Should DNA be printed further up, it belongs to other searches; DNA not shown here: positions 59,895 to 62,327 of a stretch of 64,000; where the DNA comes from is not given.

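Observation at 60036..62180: AsnB-type glutamine amidotransferase fused to Dph6 diphthine-ammonia ligase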

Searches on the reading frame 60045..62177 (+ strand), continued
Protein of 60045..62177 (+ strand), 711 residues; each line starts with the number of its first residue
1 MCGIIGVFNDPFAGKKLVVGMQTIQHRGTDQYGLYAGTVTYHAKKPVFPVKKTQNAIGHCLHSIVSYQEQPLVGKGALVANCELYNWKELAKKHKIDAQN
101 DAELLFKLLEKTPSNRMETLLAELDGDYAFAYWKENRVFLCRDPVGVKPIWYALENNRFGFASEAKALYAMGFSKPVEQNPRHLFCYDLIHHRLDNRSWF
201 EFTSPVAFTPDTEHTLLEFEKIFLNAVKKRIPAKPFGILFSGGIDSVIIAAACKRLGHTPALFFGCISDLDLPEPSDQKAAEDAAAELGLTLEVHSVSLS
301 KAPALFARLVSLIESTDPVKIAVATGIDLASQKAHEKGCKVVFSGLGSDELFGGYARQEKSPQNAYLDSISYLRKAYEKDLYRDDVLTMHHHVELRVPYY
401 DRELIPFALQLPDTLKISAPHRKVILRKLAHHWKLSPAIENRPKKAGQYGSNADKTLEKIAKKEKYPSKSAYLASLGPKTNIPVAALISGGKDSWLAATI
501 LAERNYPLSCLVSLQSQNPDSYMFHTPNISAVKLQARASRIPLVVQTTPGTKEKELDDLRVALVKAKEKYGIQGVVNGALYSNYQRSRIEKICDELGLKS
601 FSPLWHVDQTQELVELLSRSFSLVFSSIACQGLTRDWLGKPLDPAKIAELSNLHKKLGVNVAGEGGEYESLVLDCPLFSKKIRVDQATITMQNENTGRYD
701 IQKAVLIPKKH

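Call 5: find_homologous_proteins(query=window:60045-62177:+, max_evalue=0.00001)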
Query window:60045-62177:+ (711 aa): 2882 proteins with E <= 0.00001 among 8000 candidates; the best 120 are listed.
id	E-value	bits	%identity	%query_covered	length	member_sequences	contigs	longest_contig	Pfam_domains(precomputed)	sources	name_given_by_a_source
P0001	0.0e+0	1391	97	54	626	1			PF00733.28,PF28410.1,PF01902.25,PF13522.12,PF13537.12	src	-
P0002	1.5e-274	931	60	100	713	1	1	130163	PF00733.28,PF28410.1,PF01902.25,PF13522.12,PF13537.12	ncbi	-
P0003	4.3e-246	837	56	100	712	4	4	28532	PF00733.28,PF28410.1,PF24167.2,PF01902.25,PF13522.12,PF13537.12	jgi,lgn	jgi:asparagine synthase (glutamine-hydrolysing)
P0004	4.6e-240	817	57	94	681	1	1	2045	PF00733.28,PF28410.1,PF01902.25,PF13522.12,PF13537.12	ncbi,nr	ncbi:MAG: diphthine--ammonia ligase, partial [Candidatus Diapherotrites archaeon]|nr:diphthine--ammo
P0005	1.1e-230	786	53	100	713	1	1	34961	PF00733.28,PF28410.1,PF01902.25,PF13522.12,PF13537.12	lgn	-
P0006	1.7e-229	782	53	100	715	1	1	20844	PF00733.28,PF28410.1,PF01902.25,PF13522.12,PF13537.12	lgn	-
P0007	3.6e-229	781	52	100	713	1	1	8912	PF00733.28,PF28410.1,PF01902.25,PF13522.12,PF13537.12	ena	-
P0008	5.6e-228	777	53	99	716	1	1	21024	PF00733.28,PF28410.1,PF01902.25,PF13522.12,PF13537.12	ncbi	ncbi:MAG: diphthine--ammonia ligase [Candidatus Micrarchaeota archaeon]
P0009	9.8e-228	776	52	100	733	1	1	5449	PF00733.28,PF28410.1,PF01902.25,PF13522.12,PF13537.12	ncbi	-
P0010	9.1e-227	773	51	100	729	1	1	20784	PF00733.28,PF28410.1,PF01902.25,PF13522.12,PF13537.12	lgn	-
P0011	1.9e-225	768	51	100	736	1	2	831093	PF00733.28,PF28410.1,PF24167.2,PF01902.25,PF13522.12,PF13537.12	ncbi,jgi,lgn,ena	-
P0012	1.4e-223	762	51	100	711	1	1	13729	PF00733.28,PF28410.1,PF01902.25,PF13522.12,PF13537.12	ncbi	-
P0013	4.1e-221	754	51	99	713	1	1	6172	PF00733.28,PF28410.1,PF01902.25,PF13522.12,PF13537.12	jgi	jgi:asparagine synthase (glutamine-hydrolysing)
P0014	1.3e-218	746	50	100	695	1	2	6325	PF00733.28,PF28410.1,PF01902.25,PF13522.12,PF13537.12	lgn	-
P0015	2.0e-201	689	47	100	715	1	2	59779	PF00733.28,PF28410.1,PF24167.2,PF03054.23,PF06508.20,PF01902.25,PF13522.12,PF13537.12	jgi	jgi:diphthine-ammonia ligase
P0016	3.9e-201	688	46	100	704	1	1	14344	PF00733.28,PF28410.1,PF24167.2,PF03054.23,PF01902.25,PF13522.12,PF13537.12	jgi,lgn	jgi:asparagine synthase (glutamine-hydrolysing)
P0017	1.1e-199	683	46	99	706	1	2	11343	PF00733.28,PF28410.1,PF24167.2,PF01902.25,PF13522.12,PF02540.24,PF13537.12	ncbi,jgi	jgi:asparagine synthase (glutamine-hydrolysing)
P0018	2.4e-198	679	47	100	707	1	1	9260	PF00733.28,PF28410.1,PF24167.2,PF01902.25,PF13522.12,PF13537.12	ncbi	-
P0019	3.9e-198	678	46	99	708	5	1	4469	PF00733.28,PF28410.1,PF24167.2,PF06508.20,PF01902.25,PF13522.12,PF02540.24,PF13537.12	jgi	jgi:asparagine synthase (glutamine-hydrolysing)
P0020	4.6e-198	678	46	100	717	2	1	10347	PF00733.28,PF28410.1,PF24167.2,PF03054.23,PF06508.20,PF01902.25,PF13522.12,PF13537.12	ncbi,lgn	-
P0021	5.2e-198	678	45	100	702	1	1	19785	PF00733.28,PF28410.1,PF24167.2,PF03054.23,PF06508.20,PF01902.25,PF13522.12,PF13537.12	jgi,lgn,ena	-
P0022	8.2e-198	677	46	100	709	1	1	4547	PF00733.28,PF28410.1,PF24167.2,PF01902.25,PF13522.12,PF13537.12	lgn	-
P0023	1.2e-197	677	47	100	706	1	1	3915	PF00733.28,PF28410.1,PF24167.2,PF06508.20,PF01902.25,PF13522.12,PF13537.12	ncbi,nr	ncbi:diphthine--ammonia ligase [Candidatus Woesearchaeota archaeon]|nr:diphthine--ammonia ligase [Ca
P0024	4.9e-197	675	46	100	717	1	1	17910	PF00733.28,PF28410.1,PF24167.2,PF01902.25,PF13522.12,PF13537.12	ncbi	ncbi:diphthine--ammonia ligase [Nanoarchaeota archaeon]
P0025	1.2e-196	673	45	99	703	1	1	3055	PF00733.28,PF28410.1,PF24167.2,PF06508.20,PF01902.25,PF13522.12,PF13537.12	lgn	-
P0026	1.4e-196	673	47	100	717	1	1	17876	PF00733.28,PF28410.1,PF24167.2,PF01902.25,PF13522.12,PF13537.12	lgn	-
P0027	1.6e-196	673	46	100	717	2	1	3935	PF00733.28,PF28410.1,PF24167.2,PF03054.23,PF06508.20,PF01902.25,PF13522.12,PF13537.12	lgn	-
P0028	1.9e-196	673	46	100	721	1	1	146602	PF00733.28,PF28410.1,PF24167.2,PF01902.25,PF13522.12,PF13537.12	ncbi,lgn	-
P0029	2.8e-196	672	46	100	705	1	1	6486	PF00733.28,PF28410.1,PF24167.2,PF03054.23,PF01902.25,PF13522.12,PF13537.12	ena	-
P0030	3.1e-196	672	46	100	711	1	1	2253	PF00733.28,PF28410.1,PF24167.2,PF03054.23,PF01902.25,PF13522.12,PF13537.12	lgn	-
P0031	4.1e-196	671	45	99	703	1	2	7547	PF00733.28,PF28410.1,PF24167.2,PF03054.23,PF06508.20,PF01902.25,PF13522.12,PF02540.24,PF13537.12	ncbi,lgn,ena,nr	ncbi:MAG: diphthine--ammonia ligase [Nanoarchaeota archaeon]|nr:diphthine--ammonia ligase [Nanoarcha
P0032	4.7e-196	671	47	99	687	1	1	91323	PF00733.28,PF28410.1,PF24167.2,PF01902.25,PF13522.12,PF13537.12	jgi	jgi:diphthine-ammonia ligase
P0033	8.4e-196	670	46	100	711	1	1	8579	PF00733.28,PF28410.1,PF24167.2,PF03054.23,PF06508.20,PF01171.27,PF01902.25,PF13522.12,PF13537.12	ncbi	-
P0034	9.2e-196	670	45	100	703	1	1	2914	PF00733.28,PF28410.1,PF24167.2,PF01902.25,PF13522.12,PF13537.12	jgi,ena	-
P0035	9.4e-196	670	46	100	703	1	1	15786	PF00733.28,PF28410.1,PF24167.2,PF03054.23,PF06508.20,PF01902.25,PF13522.12,PF13537.12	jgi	-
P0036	1.5e-195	670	46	99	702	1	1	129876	PF00733.28,PF28410.1,PF24167.2,PF01902.25,PF13522.12,PF13537.12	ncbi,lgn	-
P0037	6.8e-195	667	45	100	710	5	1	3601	PF00733.28,PF28410.1,PF24167.2,PF06508.20,PF01902.25,PF13522.12,PF13537.12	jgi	-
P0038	6.8e-195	667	47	96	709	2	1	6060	PF00733.28,PF28410.1,PF24167.2,PF01902.25,PF13522.12,PF13537.12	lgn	-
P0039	7.5e-195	667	46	100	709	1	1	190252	PF00733.28,PF28410.1,PF24167.2,PF03054.23,PF01902.25,PF13522.12,PF13537.12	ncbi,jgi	-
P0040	1.4e-194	666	46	100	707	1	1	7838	PF00733.28,PF28410.1,PF24167.2,PF03054.23,PF06508.20,PF01902.25,PF13522.12,PF13537.12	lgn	-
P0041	9.1e-194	664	45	100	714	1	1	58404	PF00733.28,PF28410.1,PF24167.2,PF03054.23,PF06508.20,PF01902.25,PF13522.12,PF13537.12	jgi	jgi:asparagine synthase (glutamine-hydrolysing)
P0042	9.6e-194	664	45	99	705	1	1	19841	PF00733.28,PF28410.1,PF24167.2,PF01902.25,PF13522.12,PF13537.12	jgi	jgi:diphthine-ammonia ligase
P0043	1.1e-193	663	45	100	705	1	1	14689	PF00733.28,PF28410.1,PF24167.2,PF03054.23,PF06508.20,PF01902.25,PF13522.12,PF13537.12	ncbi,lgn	-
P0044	1.4e-193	663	45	100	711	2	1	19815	PF00733.28,PF28410.1,PF24167.2,PF01902.25,PF13522.12,PF13537.12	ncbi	ncbi:MAG: diphthine--ammonia ligase [Candidatus Woesearchaeota archaeon]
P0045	1.4e-193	663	46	100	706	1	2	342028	PF00733.28,PF28410.1,PF24167.2,PF01902.25,PF13522.12,PF13537.12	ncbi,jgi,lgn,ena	-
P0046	3.7e-193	662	44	100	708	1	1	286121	PF00733.28,PF28410.1,PF24167.2,PF03054.23,PF06508.20,PF01902.25,PF13522.12,PF02540.24,PF13537.12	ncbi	-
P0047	5.4e-193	661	45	98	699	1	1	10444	PF00733.28,PF28410.1,PF24167.2,PF03054.23,PF06508.20,PF01902.25,PF13522.12,PF02540.24,PF13537.12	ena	-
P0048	6.4e-193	661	46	99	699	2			PF00733.28,PF28410.1,PF24167.2,PF01902.25,PF13522.12,PF13537.12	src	-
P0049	8.2e-193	661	47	99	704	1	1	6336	PF00733.28,PF28410.1,PF24167.2,PF06508.20,PF01902.25,PF13522.12,PF13537.12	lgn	-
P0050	8.5e-193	661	45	99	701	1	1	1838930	PF00733.28,PF28410.1,PF24167.2,PF03054.23,PF06508.20,PF01902.25,PF13522.12,PF13537.12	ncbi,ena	-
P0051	2.0e-192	659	46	100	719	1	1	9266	PF00733.28,PF28410.1,PF24167.2,PF03054.23,PF01902.25,PF13522.12,PF13537.12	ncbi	-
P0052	3.3e-192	659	46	99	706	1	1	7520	PF00733.28,PF28410.1,PF24167.2,PF01902.25,PF13522.12,PF13537.12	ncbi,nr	ncbi:diphthine--ammonia ligase [Candidatus Woesearchaeota archaeon]|nr:diphthine--ammonia ligase [Ca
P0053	4.1e-192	658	44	99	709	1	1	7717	PF00733.28,PF28410.1,PF24167.2,PF01507.26,PF03054.23,PF06508.20,PF01171.27,PF01902.25,PF13522.12,PF13537.12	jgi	jgi:diphthine-ammonia ligase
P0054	5.4e-192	658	46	99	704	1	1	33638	PF00733.28,PF28410.1,PF24167.2,PF03054.23,PF06508.20,PF01902.25,PF13522.12,PF13537.12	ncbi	-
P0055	5.6e-192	658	46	100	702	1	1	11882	PF00733.28,PF28410.1,PF24167.2,PF06508.20,PF01902.25,PF13522.12,PF13537.12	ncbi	-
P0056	9.4e-192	657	46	99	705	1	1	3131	PF00733.28,PF28410.1,PF24167.2,PF03054.23,PF06508.20,PF01902.25,PF13522.12,PF13537.12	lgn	-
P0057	1.1e-191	657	45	100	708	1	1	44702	PF00733.28,PF28410.1,PF24167.2,PF03054.23,PF01902.25,PF13522.12,PF13537.12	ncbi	-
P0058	1.5e-191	656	45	100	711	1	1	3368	PF00733.28,PF28410.1,PF24167.2,PF03054.23,PF06508.20,PF01902.25,PF13522.12,PF13537.12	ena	-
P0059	2.0e-191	656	45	100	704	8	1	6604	PF00733.28,PF28410.1,PF24167.2,PF01902.25,PF13522.12,PF13537.12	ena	-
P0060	2.5e-191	656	45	100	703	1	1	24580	PF00733.28,PF28410.1,PF24167.2,PF03054.23,PF06508.20,PF01902.25,PF13522.12,PF13537.12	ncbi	-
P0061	2.6e-191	656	45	100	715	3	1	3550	PF00733.28,PF28410.1,PF24167.2,PF01902.25,PF13522.12,PF13537.12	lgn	-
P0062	2.7e-191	656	45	99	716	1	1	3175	PF00733.28,PF28410.1,PF24167.2,PF03054.23,PF06508.20,PF01902.25,PF13522.12,PF13537.12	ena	-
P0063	5.7e-191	655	45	100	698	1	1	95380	PF00733.28,PF28410.1,PF24167.2,PF01902.25,PF13522.12,PF13537.12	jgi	jgi:asparagine synthase (glutamine-hydrolysing)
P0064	6.4e-191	654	45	99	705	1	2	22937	PF00733.28,PF28410.1,PF24167.2,PF03054.23,PF06508.20,PF01902.25,PF13522.12,PF13537.12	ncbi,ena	ncbi:MAG: diphthine--ammonia ligase [Nanoarchaeota archaeon]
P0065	9.0e-191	654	45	99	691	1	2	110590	PF00733.28,PF28410.1,PF06508.20,PF01902.25,PF13522.12,PF13537.12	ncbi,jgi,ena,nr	ncbi:diphthine--ammonia ligase [Candidatus Woesearchaeota archaeon]|nr:MAG: diphthine--ammonia ligas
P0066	9.1e-191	654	45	100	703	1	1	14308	PF00733.28,PF28410.1,PF24167.2,PF03054.23,PF06508.20,PF01902.25,PF13522.12,PF13537.12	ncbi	-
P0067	1.2e-190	653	45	100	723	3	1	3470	PF00733.28,PF28410.1,PF24167.2,PF01902.25,PF13522.12,PF13537.12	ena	-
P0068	2.6e-190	652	45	100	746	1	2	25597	PF00733.28,PF28410.1,PF24167.2,PF01902.25,PF13522.12,PF13537.12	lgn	-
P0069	3.7e-190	652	46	100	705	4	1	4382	PF00733.28,PF28410.1,PF24167.2,PF03054.23,PF06508.20,PF01902.25,PF13522.12,PF13537.12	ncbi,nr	ncbi:diphthine--ammonia ligase [Candidatus Woesearchaeota archaeon]|nr:diphthine--ammonia ligase [Ca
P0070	4.2e-190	652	45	99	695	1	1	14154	PF00733.28,PF28410.1,PF24167.2,PF03054.23,PF06508.20,PF01902.25,PF13522.12,PF13537.12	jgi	jgi:diphthine-ammonia ligase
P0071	8.8e-190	651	46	100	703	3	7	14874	PF00733.28,PF28410.1,PF24167.2,PF06508.20,PF01902.25,PF13522.12,PF13537.12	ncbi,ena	-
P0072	1.3e-189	650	43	100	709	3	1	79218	PF00733.28,PF28410.1,PF24167.2,PF03054.23,PF06508.20,PF01902.25,PF13522.12,PF02540.24,PF13537.12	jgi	jgi:diphthine-ammonia ligase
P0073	1.4e-189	650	45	100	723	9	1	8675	PF00733.28,PF28410.1,PF24167.2,PF01902.25,PF13522.12,PF13537.12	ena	-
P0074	2.0e-189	649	45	98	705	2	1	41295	PF00733.28,PF28410.1,PF24167.2,PF03054.23,PF06508.20,PF01902.25,PF13522.12,PF13537.12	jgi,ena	-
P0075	2.4e-189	649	46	99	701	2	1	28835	PF00733.28,PF28410.1,PF24167.2,PF01902.25,PF13522.12,PF13537.12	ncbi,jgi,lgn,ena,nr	ncbi:MAG: diphthine--ammonia ligase [Nanoarchaeota archaeon]|nr:diphthine--ammonia ligase [Nanoarcha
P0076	2.9e-189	649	45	100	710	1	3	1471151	PF00733.28,PF28410.1,PF24167.2,PF03054.23,PF01902.25,PF13522.12,PF13537.12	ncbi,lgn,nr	ncbi:diphthine--ammonia ligase [Candidatus Woesearchaeota archaeon]|nr:diphthine--ammonia ligase [Ca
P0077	3.4e-189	649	45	100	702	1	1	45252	PF00733.28,PF28410.1,PF24167.2,PF01902.25,PF13522.12,PF13537.12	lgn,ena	-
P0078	4.0e-189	648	44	100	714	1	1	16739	PF00733.28,PF28410.1,PF24167.2,PF03054.23,PF06508.20,PF01902.25,PF13522.12,PF13537.12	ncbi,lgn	-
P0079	4.0e-189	648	44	100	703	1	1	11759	PF00733.28,PF28410.1,PF24167.2,PF03054.23,PF06508.20,PF01902.25,PF13522.12,PF13537.12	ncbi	-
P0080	4.2e-189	648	45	100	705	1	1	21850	PF00733.28,PF28410.1,PF24167.2,PF03054.23,PF06508.20,PF01902.25,PF13522.12,PF13537.12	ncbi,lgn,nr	ncbi:MAG: diphthine--ammonia ligase [Nanoarchaeota archaeon]|nr:diphthine--ammonia ligase [Nanoarcha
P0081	4.9e-189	648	46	100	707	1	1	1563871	PF00733.28,PF28410.1,PF24167.2,PF03054.23,PF06508.20,PF01902.25,PF13522.12,PF13537.12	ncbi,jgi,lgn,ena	ncbi:MAG: diphthine--ammonia ligase [Candidatus Woesearchaeota archaeon]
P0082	7.0e-189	648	45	98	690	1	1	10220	PF00733.28,PF28410.1,PF24167.2,PF01902.25,PF13522.12,PF13537.12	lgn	-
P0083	7.2e-189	648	45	100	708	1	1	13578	PF00733.28,PF28410.1,PF24167.2,PF03054.23,PF06508.20,PF01902.25,PF13522.12,PF02540.24,PF13537.12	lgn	-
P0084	8.0e-189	647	44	100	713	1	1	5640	PF00733.28,PF28410.1,PF24167.2,PF01902.25,PF13522.12,PF13537.12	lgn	-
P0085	8.3e-189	647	46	99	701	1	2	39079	PF00733.28,PF28410.1,PF24167.2,PF01902.25,PF13522.12,PF13537.12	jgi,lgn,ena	-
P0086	9.4e-189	647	45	100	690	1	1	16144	PF00733.28,PF28410.1,PF24167.2,PF01902.25,PF13522.12,PF13537.12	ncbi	-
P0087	1.1e-188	647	45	98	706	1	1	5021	PF00733.28,PF28410.1,PF24167.2,PF01902.25,PF13522.12,PF13537.12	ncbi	-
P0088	1.2e-188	647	43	100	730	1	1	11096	PF00733.28,PF28410.1,PF24167.2,PF01902.25,PF13522.12,PF13537.12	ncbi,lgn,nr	ncbi:MAG: diphthine--ammonia ligase [Nanoarchaeota archaeon]|nr:diphthine--ammonia ligase [Nanoarcha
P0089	1.3e-188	647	44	100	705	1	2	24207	PF00733.28,PF28410.1,PF24167.2,PF03054.23,PF06508.20,PF01902.25,PF13522.12,PF13537.12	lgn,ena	-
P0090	1.3e-188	647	44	100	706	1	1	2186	PF00733.28,PF28410.1,PF24167.2,PF03054.23,PF06508.20,PF01902.25,PF13522.12,PF13537.12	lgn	-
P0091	1.3e-188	647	46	100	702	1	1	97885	PF00733.28,PF28410.1,PF24167.2,PF01902.25,PF13522.12,PF13537.12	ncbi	-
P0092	1.3e-188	647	45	99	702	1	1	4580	PF00733.28,PF28410.1,PF24167.2,PF01902.25,PF13522.12,PF13537.12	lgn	-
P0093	2.0e-188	646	45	99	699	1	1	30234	PF00733.28,PF28410.1,PF24167.2,PF01507.26,PF03054.23,PF06508.20,PF01171.27,PF01902.25,PF13522.12,PF13537.12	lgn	-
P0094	2.2e-188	646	45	100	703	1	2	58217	PF00733.28,PF28410.1,PF24167.2,PF01902.25,PF13522.12,PF13537.12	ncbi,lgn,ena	-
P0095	3.0e-188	646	46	99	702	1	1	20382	PF00733.28,PF28410.1,PF24167.2,PF03054.23,PF01902.25,PF13522.12,PF13537.12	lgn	-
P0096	3.0e-188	646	45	99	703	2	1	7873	PF00733.28,PF28410.1,PF24167.2,PF03054.23,PF06508.20,PF01902.25,PF13522.12,PF13537.12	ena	-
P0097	3.0e-188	646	45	99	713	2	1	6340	PF00733.28,PF28410.1,PF24167.2,PF03054.23,PF06508.20,PF01902.25,PF13522.12,PF13537.12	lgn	-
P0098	3.1e-188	645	44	100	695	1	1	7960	PF00733.28,PF28410.1,PF01902.25,PF13522.12,PF13537.12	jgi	jgi:asparagine synthase (glutamine-hydrolysing)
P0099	3.2e-188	645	47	99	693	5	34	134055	PF00733.28,PF28410.1,PF24167.2,PF01902.25,PF13522.12,PF13537.12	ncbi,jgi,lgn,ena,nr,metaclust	ncbi:MAG TPA: diphthine--ammonia ligase [Nanoarchaeota archaeon]|nr:diphthine--ammonia ligase [Candi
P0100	3.8e-188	645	46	100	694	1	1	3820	PF00733.28,PF28410.1,PF24167.2,PF01902.25,PF13522.12,PF13537.12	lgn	-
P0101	5.5e-188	645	46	99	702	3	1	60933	PF00733.28,PF28410.1,PF24167.2,PF03054.23,PF06508.20,PF01902.25,PF13522.12,PF13537.12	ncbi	ncbi:MAG: diphthine--ammonia ligase [Nanoarchaeota archaeon]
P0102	5.7e-188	645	45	100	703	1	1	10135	PF00733.28,PF28410.1,PF24167.2,PF03054.23,PF06508.20,PF01902.25,PF13522.12,PF13537.12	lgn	-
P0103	6.1e-188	644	45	100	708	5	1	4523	PF00733.28,PF28410.1,PF24167.2,PF03054.23,PF06508.20,PF01171.27,PF01902.25,PF13522.12,PF13537.12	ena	-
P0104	6.5e-188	644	44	100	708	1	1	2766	PF00733.28,PF28410.1,PF24167.2,PF01902.25,PF13522.12,PF13537.12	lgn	-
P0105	6.8e-188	644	45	100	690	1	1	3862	PF00733.28,PF28410.1,PF24167.2,PF03054.23,PF06508.20,PF01902.25,PF13522.12,PF02540.24,PF13537.12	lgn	-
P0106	9.5e-188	644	44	100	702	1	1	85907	PF00733.28,PF28410.1,PF24167.2,PF06508.20,PF01902.25,PF13522.12,PF02540.24,PF13537.12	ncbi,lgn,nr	ncbi:diphthine--ammonia ligase [Candidatus Woesearchaeota archaeon]|nr:diphthine--ammonia ligase [Ca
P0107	1.1e-187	644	44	99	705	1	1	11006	PF00733.28,PF28410.1,PF24167.2,PF03054.23,PF01902.25,PF13522.12,PF13537.12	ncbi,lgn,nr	ncbi:MAG: diphthine--ammonia ligase [Nanoarchaeota archaeon]|nr:diphthine--ammonia ligase [Nanoarcha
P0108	1.2e-187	643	46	100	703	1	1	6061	PF00733.28,PF28410.1,PF24167.2,PF01902.25,PF13522.12,PF13537.12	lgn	-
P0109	1.2e-187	643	43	100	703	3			PF00733.28,PF28410.1,PF24167.2,PF03054.23,PF06508.20,PF01902.25,PF13522.12,PF13537.12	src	-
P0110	1.6e-187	643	44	100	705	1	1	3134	PF00733.28,PF28410.1,PF24167.2,PF03054.23,PF06508.20,PF01902.25,PF13522.12,PF13537.12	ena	-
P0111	1.9e-187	643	44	100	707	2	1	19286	PF00733.28,PF28410.1,PF24167.2,PF03054.23,PF01902.25,PF13522.12,PF13537.12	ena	-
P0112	3.0e-187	642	44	100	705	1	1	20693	PF00733.28,PF28410.1,PF24167.2,PF06508.20,PF01902.25,PF13522.12,PF13537.12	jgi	-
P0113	3.0e-187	642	45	100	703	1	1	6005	PF00733.28,PF28410.1,PF24167.2,PF03054.23,PF06508.20,PF01902.25,PF13522.12,PF13537.12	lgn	-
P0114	3.4e-187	642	45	100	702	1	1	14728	PF00733.28,PF28410.1,PF24167.2,PF06508.20,PF01902.25,PF13522.12,PF13537.12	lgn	-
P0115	3.5e-187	642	44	100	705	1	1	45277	PF00733.28,PF28410.1,PF24167.2,PF03054.23,PF06508.20,PF01902.25,PF13522.12,PF13537.12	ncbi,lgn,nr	ncbi:MAG: diphthine--ammonia ligase [Nanoarchaeota archaeon]|nr:diphthine--ammonia ligase [Nanoarcha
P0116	3.9e-187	642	45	99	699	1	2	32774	PF00733.28,PF28410.1,PF24167.2,PF03054.23,PF06508.20,PF01902.25,PF13522.12,PF13537.12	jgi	-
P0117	5.1e-187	641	44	100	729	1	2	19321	PF00733.28,PF28410.1,PF24167.2,PF01902.25,PF13522.12,PF13537.12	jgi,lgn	jgi:asparagine synthase (glutamine-hydrolysing)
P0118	5.2e-187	641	42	98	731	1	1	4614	PF00733.28,PF28410.1,PF24167.2,PF01902.25,PF13522.12,PF13537.12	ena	-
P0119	6.2e-187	641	44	99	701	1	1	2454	PF00733.28,PF28410.1,PF01902.25,PF13522.12,PF13537.12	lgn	-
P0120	6.3e-187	641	44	100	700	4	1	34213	PF00733.28,PF28410.1,PF24167.2,PF03054.23,PF06508.20,PF01902.25,PF13522.12,PF13537.12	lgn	-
